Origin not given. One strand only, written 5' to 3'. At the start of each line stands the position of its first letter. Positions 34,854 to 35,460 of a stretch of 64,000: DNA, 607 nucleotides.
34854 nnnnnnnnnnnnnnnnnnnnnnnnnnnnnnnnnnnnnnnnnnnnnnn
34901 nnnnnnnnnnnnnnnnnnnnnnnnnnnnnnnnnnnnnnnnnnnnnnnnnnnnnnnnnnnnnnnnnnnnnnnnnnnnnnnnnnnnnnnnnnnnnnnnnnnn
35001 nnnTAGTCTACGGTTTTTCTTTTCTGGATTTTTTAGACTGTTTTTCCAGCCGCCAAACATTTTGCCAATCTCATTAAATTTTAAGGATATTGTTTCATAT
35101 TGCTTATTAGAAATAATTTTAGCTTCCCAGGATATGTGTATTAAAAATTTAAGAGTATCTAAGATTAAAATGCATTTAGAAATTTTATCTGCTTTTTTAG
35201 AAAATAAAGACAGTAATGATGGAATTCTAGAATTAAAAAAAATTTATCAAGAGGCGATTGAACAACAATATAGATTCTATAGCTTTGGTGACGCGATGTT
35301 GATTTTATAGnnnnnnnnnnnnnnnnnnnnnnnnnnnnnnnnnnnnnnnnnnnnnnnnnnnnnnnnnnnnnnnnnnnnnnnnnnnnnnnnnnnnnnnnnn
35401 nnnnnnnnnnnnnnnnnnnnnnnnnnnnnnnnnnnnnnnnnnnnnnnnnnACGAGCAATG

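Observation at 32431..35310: DGR cassette lacks an adjacent RT/avd and sits inside a duplicated queA 3' end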

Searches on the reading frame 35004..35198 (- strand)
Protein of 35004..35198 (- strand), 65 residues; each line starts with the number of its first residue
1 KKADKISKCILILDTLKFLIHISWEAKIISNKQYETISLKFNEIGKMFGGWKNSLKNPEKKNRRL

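Call 39: find_homologous_proteins(query=window:35004-35198:-)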
Query seq(65 aa) (65 aa): 79 proteins with E <= 0.001 among 79 candidates.
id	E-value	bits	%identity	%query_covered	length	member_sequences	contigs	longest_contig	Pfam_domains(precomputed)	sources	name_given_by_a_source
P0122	3.2e-28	114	86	98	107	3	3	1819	PF22296.3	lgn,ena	-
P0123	5.2e-27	110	81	97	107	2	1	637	PF22296.3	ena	-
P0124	6.4e-27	110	81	98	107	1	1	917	PF22296.3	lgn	-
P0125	2.6e-26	108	78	100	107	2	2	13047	PF22296.3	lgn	-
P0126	2.8e-26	108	81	98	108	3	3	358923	PF22296.3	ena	-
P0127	5.7e-26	107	76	97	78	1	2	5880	PF22296.3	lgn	-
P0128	1.7e-25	105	75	100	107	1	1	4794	PF22296.3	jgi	jgi:hypothetical protein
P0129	2.7e-25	105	76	97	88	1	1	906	PF22296.3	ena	-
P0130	4.5e-25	104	77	100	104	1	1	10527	PF22296.3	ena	-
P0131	5.0e-25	104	71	97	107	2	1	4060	PF22296.3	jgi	-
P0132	1.1e-24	103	72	88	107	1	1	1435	PF22296.3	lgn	-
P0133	1.7e-24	102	71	97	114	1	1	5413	PF22296.3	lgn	-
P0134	3.4e-24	101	69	98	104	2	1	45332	PF22296.3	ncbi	-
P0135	8.4e-24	100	72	100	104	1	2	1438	PF22296.3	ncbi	-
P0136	9.9e-24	100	73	95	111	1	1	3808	PF22296.3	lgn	-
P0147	6.8e-23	97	71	100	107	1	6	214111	PF22296.3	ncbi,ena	-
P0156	2.3e-22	96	70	98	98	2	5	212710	PF22296.3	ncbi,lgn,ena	-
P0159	3.8e-22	95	72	100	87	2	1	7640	PF22296.3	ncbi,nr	ncbi:MAG: four helix bundle protein, partial [Patescibacteria group bacterium]|nr:four helix bundle 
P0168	9.6e-22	94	68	97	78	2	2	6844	PF22296.3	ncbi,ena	-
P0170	1.6e-21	93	68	100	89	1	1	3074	PF22296.3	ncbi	-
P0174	3.2e-21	92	66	100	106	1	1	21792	PF22296.3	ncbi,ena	-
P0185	8.9e-20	87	68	100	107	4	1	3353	PF22296.3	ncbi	-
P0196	5.1e-17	79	69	85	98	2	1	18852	PF22296.3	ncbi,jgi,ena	-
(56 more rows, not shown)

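Call 40: find_encoding_contigs(protein=P0126, flank=10000, max_places=3)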
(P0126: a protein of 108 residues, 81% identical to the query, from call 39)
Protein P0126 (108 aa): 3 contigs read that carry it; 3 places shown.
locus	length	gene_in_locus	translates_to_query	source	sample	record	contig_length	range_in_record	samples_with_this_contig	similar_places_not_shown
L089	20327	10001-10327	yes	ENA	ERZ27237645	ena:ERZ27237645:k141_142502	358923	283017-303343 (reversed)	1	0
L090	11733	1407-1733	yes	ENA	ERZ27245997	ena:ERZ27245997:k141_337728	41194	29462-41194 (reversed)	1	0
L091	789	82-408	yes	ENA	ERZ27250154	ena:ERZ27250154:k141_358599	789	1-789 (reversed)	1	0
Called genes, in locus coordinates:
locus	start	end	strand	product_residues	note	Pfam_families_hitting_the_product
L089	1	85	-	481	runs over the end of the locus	PF00482:T2SSF, PF08239:SH3_3 (weak)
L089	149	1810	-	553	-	PF00437:T2SSE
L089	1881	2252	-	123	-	PF00072:Response_reg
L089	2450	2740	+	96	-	PF23477:zf_Tbcl_2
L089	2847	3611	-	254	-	PF04087:DUF389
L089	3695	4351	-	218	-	PF00160:Pro_isomerase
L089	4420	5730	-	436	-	-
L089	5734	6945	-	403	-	PF04851:ResIII (faint), PF05496:RuvB_N, PF00004:AAA, PF07728:AAA_5 (weak), PF13173:AAA_14, PF16193:AAA_assoc_2, PF21960:RCF1-5-like_lid (weak), PF12002:MgsA_C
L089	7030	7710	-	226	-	PF11333:DUF3135 (weak)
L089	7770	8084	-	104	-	PF04020:Phage_holin_4_2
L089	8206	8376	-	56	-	-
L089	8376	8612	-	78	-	-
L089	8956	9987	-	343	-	PF00078:RVT_1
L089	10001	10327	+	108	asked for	PF22296:bAvd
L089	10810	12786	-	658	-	-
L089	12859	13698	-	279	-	PF13529:Peptidase_C39_2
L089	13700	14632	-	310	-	PF13102:Phage_int_SAM_5 (faint), PF13495:Phage_int_SAM_4, PF02899:Phage_int_SAM_1, PF00589:Phage_integrase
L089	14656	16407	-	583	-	PF03485:Arg_tRNA_synt_N, PF00750:tRNA-synt_1d, PF05746:DALR_1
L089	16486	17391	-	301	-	-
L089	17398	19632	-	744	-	PF01138:RNase_PH, PF03725:RNase_PH_C, PF01138:RNase_PH, PF00013:KH_1, PF00575:S1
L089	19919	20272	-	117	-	PF00312:Ribosomal_S15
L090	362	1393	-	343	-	PF00078:RVT_1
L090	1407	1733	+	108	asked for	PF22296:bAvd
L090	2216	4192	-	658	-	-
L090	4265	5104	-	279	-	PF13529:Peptidase_C39_2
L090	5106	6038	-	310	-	PF13102:Phage_int_SAM_5 (faint), PF13495:Phage_int_SAM_4, PF02899:Phage_int_SAM_1, PF00589:Phage_integrase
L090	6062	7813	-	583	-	PF03485:Arg_tRNA_synt_N, PF00750:tRNA-synt_1d, PF05746:DALR_1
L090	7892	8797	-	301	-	-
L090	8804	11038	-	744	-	PF01138:RNase_PH, PF03725:RNase_PH_C, PF01138:RNase_PH, PF00013:KH_1, PF00575:S1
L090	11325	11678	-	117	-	PF00312:Ribosomal_S15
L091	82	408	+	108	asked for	PF22296:bAvd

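Call 41: find_encoding_contigs(protein=P0125, flank=10000, max_places=2)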
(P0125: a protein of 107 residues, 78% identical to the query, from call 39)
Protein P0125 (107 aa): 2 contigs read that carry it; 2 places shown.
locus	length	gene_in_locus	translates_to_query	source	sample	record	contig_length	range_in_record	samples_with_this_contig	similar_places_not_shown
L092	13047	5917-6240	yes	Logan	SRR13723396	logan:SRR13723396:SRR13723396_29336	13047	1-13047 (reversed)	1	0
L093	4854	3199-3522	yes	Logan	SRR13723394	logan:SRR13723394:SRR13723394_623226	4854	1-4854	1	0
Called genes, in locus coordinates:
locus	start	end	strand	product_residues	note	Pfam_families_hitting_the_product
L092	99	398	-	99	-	PF13083:KH_KhpA-B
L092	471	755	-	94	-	PF00886:Ribosomal_S16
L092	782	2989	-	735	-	PF00005:ABC_tran (faint), PF02463:SMC_N, PF13175:AAA_15, PF13476:AAA_23, PF13555:AAA_29 (weak), PF13304:AAA_21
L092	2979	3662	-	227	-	PF22935:RM44_endonuclase (weak), PF14622:Ribonucleas_3_3, PF00636:Ribonuclease_3, PF22892:DSRM_MRPL44 (weak), PF00035:dsrm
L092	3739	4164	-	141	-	PF01029:NusB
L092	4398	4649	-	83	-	PF00692:dUTPase, PF22769:DCD (weak)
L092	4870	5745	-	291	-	PF00078:RVT_1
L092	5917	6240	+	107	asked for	PF22296:bAvd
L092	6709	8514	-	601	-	-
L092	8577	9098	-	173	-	PF13207:AAA_17, PF13238:AAA_18 (faint), PF21448:DNMK (faint)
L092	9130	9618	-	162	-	PF00383:dCMP_cyt_deam_1, PF14437:MafB19-deam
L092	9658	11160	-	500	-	PF00303:Thymidylat_synt, PF14251:PterinBD-DUF4346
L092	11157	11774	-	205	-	PF02223:Thymidylate_kin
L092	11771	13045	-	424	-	?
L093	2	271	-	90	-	?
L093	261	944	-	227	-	PF22935:RM44_endonuclase (weak), PF14622:Ribonucleas_3_3, PF00636:Ribonuclease_3, PF22892:DSRM_MRPL44 (weak), PF00035:dsrm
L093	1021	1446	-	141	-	PF01029:NusB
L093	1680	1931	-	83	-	PF00692:dUTPase, PF22769:DCD (weak)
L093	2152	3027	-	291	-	PF00078:RVT_1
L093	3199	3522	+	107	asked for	PF22296:bAvd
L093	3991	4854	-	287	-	?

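Call 46: list_cluster_members(proteins=[P0134, P0135, P0147, P0156, P0159, P0168, P0170, P0174, P0185, P0196])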
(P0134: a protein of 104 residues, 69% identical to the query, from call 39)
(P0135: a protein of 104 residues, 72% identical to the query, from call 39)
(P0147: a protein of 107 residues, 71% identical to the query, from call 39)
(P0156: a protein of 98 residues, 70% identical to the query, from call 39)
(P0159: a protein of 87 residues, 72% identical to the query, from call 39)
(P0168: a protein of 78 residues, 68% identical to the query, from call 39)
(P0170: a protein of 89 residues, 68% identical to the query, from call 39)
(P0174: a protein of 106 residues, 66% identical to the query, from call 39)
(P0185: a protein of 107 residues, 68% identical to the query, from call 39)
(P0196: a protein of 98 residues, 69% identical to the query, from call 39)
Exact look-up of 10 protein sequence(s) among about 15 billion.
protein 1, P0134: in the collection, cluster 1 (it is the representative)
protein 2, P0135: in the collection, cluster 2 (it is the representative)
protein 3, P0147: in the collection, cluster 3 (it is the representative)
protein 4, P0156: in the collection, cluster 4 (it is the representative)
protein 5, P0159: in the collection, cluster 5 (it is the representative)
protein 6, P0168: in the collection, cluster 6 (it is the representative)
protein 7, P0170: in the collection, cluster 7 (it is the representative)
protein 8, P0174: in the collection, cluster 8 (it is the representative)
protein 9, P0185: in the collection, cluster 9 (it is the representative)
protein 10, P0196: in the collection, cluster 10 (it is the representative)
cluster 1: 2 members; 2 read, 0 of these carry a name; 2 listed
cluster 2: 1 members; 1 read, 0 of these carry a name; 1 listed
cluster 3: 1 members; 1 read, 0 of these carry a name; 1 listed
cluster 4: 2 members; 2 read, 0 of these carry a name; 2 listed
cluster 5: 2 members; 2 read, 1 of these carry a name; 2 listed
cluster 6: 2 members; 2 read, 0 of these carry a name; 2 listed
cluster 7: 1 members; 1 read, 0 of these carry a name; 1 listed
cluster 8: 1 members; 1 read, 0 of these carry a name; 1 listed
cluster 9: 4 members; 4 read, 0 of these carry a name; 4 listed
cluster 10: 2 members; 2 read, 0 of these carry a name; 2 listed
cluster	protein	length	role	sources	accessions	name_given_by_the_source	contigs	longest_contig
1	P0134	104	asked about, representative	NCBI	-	-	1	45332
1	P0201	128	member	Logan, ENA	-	-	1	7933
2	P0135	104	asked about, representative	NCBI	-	-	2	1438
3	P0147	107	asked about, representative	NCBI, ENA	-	-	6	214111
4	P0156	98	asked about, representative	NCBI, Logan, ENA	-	-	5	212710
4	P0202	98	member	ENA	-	-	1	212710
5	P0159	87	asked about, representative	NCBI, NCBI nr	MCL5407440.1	MAG: four helix bundle protein, partial [Patescibacteria group bacterium] | four helix bundle protein [Patescibacteria group bacterium]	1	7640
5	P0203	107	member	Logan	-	-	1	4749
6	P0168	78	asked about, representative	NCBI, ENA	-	-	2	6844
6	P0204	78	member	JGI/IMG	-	-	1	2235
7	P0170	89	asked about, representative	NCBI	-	-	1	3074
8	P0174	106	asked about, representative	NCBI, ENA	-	-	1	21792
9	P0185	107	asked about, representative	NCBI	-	-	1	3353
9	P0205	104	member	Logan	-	-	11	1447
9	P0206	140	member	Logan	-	-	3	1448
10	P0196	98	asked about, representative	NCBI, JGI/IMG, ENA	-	-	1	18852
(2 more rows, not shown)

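Call 47: find_homologous_proteins(query=L089:8959-9987:-)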
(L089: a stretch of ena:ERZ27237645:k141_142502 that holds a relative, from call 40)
Query L089:8959-9987:- (343 aa): 8000 proteins with E <= 0.001 among 8000 candidates; the best 120 are listed.
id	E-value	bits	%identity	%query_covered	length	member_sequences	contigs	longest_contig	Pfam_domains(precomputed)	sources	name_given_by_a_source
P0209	9.4e-205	697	100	91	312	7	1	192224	PF00078.33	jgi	jgi:RNA-directed DNA polymerase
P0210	2.6e-165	568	72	98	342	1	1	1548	PF00078.33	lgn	-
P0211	7.4e-162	556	74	98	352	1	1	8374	PF00078.33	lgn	-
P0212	3.0e-161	554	74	93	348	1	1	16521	PF00078.33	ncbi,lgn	-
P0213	3.2e-161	554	73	97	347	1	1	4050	PF00078.33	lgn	-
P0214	1.1e-160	552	72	98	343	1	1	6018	PF00078.33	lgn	-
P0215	1.4e-160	552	73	98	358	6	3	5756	PF00078.33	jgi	-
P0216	2.9e-160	551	73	94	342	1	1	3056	PF00078.33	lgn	-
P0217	6.2e-160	550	71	99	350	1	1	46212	PF00078.33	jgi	jgi:retron-type reverse transcriptase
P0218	2.3e-159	548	72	97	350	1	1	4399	PF00078.33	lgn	-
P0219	2.4e-159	548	69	99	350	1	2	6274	PF00078.33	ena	-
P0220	4.5e-159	547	69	94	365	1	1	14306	PF00078.33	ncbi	-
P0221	5.8e-159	547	71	99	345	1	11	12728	PF00078.33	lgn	-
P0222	2.2e-158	545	72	93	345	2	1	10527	PF00078.33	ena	-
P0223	7.6e-158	543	74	94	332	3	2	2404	PF00078.33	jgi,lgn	-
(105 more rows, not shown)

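Call 65: search_protein_families(library=pfam, proteins=[window:35004-35198:-], max_evalue=0.01)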
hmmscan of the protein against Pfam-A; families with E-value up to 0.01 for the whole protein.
window:35004-35198:- (65 aa): 1 family
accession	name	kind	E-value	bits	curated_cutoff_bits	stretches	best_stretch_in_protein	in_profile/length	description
PF22296.2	bAvd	-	7.6e-09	36.5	40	1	6-54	57-106/107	bAvd-like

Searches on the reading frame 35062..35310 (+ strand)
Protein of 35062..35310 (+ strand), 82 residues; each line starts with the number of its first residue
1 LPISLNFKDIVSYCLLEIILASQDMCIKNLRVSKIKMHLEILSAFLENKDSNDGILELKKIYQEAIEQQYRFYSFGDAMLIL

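Call 7: search_protein_families(library=pfam, proteins=[window:35062-35310:+], max_evalue=0.01)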
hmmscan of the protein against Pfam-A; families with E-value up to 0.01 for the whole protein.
window:35062-35310:+ (82 aa): 1 family
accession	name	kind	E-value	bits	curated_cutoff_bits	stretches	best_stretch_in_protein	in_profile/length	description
PF02547.20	Queuosine_synth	-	1.2e-08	35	25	1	54-81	295-322/322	Queuosine biosynthesis protein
